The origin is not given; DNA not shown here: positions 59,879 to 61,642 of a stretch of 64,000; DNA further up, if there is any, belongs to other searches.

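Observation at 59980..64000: AT-rich island encoding a CapK/PaaK-like adenylating enzyme, a sulfotransferase and an FAD-linked oxidase: candidate acquired modification/biosynthetic cluster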

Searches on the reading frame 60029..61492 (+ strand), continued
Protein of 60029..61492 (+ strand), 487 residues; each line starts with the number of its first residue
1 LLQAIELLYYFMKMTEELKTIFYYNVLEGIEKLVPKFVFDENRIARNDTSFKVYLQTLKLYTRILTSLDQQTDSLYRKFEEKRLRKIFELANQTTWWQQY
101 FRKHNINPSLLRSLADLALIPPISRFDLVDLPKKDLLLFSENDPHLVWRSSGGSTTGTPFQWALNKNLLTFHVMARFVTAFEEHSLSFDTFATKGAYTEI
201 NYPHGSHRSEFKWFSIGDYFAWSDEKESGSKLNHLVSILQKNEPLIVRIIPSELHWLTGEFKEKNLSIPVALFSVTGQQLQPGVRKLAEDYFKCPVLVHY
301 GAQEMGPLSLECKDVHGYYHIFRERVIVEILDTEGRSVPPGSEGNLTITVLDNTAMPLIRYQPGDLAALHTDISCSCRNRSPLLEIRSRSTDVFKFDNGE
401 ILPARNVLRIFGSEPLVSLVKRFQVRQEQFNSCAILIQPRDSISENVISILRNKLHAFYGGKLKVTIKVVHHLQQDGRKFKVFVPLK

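Call 91: predict_structure(alignment_id=A4)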
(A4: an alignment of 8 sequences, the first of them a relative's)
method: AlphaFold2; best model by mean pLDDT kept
length: 616 residues; sequences in the alignment: 8
mean_pLDDT: 87.0   pTM: 0.84
mean pLDDT of the five models: 87.0, 85.7, 85.0, 79.1, 79.0
residues with pLDDT >= 90: 338; 70-90: 232; 50-70: 32; < 50: 14
segments of 3 or more residues with pLDDT < 50: 1-14
pLDDT, mean of each block of 10 residues (from residue 1): 34 63 93 92 87 88 93 91 63 88 88 88 94 93 75 92 93 94 95 92 92 94 88 86 89 88 90 86 85 91 85 77 93 90 84 78 96 85 94 79 89 96 94 70 92 90 88 90 81 91 93 88 81 93 93 93 87 88 90 89 95 72
secondary structure, 60 per line:
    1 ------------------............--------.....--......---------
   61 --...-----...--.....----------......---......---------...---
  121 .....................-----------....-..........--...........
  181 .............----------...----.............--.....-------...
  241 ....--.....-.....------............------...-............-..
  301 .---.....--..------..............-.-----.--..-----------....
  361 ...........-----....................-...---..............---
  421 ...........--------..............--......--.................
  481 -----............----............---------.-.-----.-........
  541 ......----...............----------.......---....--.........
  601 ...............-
elements in order: H19-30 E39-43 E46-51 E63-65 E76-80 E91-96 E100-105 H121-141 H153-156 E158-167 E170-181 H182-193 E211-223 H226-230 E238-244 E247-251 H253-257 H264-275 E286-297 E305-309 H320-333 H357-371 H377-396 H404-417 H421-431 H440-453 H456-461 H464-480 H487-497 H502-513 H533-546 H551-564 H576-582 E586-589 E592-596 H597-615

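Call 104: fold_search(model_id=the predicted structure, library=pdb)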
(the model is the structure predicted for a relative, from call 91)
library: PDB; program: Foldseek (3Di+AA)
matches with E <= 10: 836; with E <= 0.001: 36
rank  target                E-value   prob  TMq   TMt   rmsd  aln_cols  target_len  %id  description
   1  1zq7_A                6.2e-10  1.00  0.25  0.65   4.4       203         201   23  X-Ray Crystal Structure of Protein Q8PZK8 from Methanosarcina mazei. Northeast Structural Genomics Consortium Target M (released 2005-05-31)
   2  1zq7_B                1.7e-09  1.00  0.25  0.64   4.5       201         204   21  X-Ray Crystal Structure of Protein Q8PZK8 from Methanosarcina mazei. Northeast Structural Genomics Consortium Target M (released 2005-05-31)
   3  1vaj                  3.5e-09  1.00  0.27  0.76   2.9       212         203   21  Crystal Structure of Uncharacterized Protein PH0010 From Pyrococcus horikoshii (released 2005-01-25)
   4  1wsc_A                2.0e-08  1.00  0.23  0.54   5.7       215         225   20  Crystal structure of ST0229, function unknown protein from Sulfolobus tokodaii (released 2005-11-08)
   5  1wsc_B                1.5e-07  1.00  0.22  0.54   6.2       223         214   17  Crystal structure of ST0229, function unknown protein from Sulfolobus tokodaii (released 2005-11-08)
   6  8pak_A                3.1e-06  1.00  0.32  0.54   9.8       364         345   14  Crystal Structure of a Squalene-Hopene Cyclase from Cystobacter fuscus (released 2024-06-26)
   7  8pak_B                6.0e-06  1.00  0.33  0.56   8.7       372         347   13  Crystal Structure of a Squalene-Hopene Cyclase from Cystobacter fuscus (released 2024-06-26)
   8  8paj_B                6.3e-06  1.00  0.30  0.51  10.5       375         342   15  Crystal Structure of a Squalene-Hopene cyclase from Archangium gephyra (released 2024-06-26)
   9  8paj_A                1.4e-05  1.00  0.33  0.56   9.9       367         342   14  Crystal Structure of a Squalene-Hopene cyclase from Archangium gephyra (released 2024-06-26)
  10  7c25                  1.6e-05  1.00  0.31  0.49   7.7       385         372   13  Glycosidase Wild Type at pH8.0 (released 2021-05-12)
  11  6sbd                  2.4e-05  1.00  0.30  0.48  11.2       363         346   13  Structure of type II terpene cyclase MstE_D109A from Scytonema in complex with merosterolic acid A (product) (released 2020-07-15)
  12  6sbf                  2.4e-05  1.00  0.30  0.49  10.4       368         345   12  Structure of type II terpene cyclase MstE_Y157F from Scytonema (apo) (released 2020-07-15)
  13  6sbg                  2.9e-05  1.00  0.28  0.45  11.4       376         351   12  Structure of type II terpene cyclase MstE_R337A from Scytonema in complex with geranylgeranyl dihydroxybenzoate (substra (released 2020-07-15)
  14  5z3c                  3.3e-05  1.00  0.32  0.49   7.9       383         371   13  Glycosidase E178A (released 2019-05-15)
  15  5z3e                  4.0e-05  1.00  0.31  0.48   8.3       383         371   12  Glycosidase E335A (released 2019-05-15)
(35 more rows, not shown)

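Call 108: find_encoding_contigs(protein=P0242, flank=6000, max_places=2)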
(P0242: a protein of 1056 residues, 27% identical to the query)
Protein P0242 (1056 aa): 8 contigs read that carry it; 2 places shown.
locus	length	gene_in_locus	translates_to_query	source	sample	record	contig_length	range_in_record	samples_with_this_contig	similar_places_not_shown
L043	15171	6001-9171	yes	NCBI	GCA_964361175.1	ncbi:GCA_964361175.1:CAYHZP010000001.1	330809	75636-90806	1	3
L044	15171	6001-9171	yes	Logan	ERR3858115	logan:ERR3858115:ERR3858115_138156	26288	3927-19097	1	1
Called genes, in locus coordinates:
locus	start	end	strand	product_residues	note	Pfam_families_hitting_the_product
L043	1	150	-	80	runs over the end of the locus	PF00830:Ribosomal_L28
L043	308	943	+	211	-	PF02163:Peptidase_M50 (weak)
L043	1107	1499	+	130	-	-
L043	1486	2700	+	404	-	-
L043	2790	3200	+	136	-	PF00164:Ribosom_S12_S23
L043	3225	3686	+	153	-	PF00177:Ribosomal_S7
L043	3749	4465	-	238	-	PF00881:Nitroreductase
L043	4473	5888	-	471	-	PF02624:YcaO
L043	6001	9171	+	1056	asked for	PF01871:AMMECR1, PF02624:YcaO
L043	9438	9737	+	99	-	-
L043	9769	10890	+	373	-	-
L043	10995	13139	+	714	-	PF00009:GTP_EFTU, PF03144:GTP_EFTU_D2, PF22042:EF-G_D2, PF14492:EFG_III, PF16658:RF3_C (weak), PF03764:EFG_IV, PF00679:EFG_C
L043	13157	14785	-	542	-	PF01011:PQQ (faint), PF13360:PQQ_2, PF13570:Beta-prop_ACSF4, PF23414:Beta-prop_EML_2 (faint), PF13360:PQQ_2 (weak), PF13570:Beta-prop_ACSF4, PF13360:PQQ_2 (weak), PF23775:Beta-prop_RIG_2nd (weak), +1 more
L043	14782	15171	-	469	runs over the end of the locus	-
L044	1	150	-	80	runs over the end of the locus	PF00830:Ribosomal_L28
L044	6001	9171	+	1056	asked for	PF01871:AMMECR1, PF02624:YcaO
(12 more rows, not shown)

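Call 112: find_encoding_contigs(protein=P0130, flank=7000, max_places=2)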
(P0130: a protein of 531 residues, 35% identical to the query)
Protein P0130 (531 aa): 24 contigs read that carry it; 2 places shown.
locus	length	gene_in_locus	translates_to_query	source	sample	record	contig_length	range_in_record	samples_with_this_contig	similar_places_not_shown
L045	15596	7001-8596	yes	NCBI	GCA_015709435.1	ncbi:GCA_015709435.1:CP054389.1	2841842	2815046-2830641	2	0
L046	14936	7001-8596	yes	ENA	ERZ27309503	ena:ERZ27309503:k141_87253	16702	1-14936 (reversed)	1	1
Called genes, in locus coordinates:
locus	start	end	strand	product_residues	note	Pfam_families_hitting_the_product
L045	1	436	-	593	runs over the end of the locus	PF01336:tRNA_anti-codon, PF00152:tRNA-synt_2, PF02938:GAD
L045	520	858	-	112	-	PF09723:Zn_ribbon_8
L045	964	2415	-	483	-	PF00483:NTP_transferase, PF12804:NTP_transf_3 (weak), PF22640:ManC_GMP_beta-helix, PF01050:MannoseP_isomer, PF07883:Cupin_2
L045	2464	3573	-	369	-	PF02350:Epimerase_2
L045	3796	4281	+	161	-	PF04461:YajQ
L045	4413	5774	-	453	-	PF07396:Porin_O_P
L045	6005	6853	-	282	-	PF13444:Acetyltransf_5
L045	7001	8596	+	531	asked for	PF01565:FAD_binding_4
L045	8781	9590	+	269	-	PF07589:PEP_exosort_dom (weak)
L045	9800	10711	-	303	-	PF21926:FeeM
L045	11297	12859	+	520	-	PF03741:TerC, PF00571:CBS (weak), PF03471:CorC_HlyC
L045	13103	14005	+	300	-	PF08238:Sel1, PF01464:SLT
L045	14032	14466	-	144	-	PF01934:HepT-like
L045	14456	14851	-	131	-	PF01909:NTP_transf_2 (weak), PF18765:Polbeta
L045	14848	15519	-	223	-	PF00730:HhH-GPD, PF00633:HHH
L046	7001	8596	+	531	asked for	PF01565:FAD_binding_4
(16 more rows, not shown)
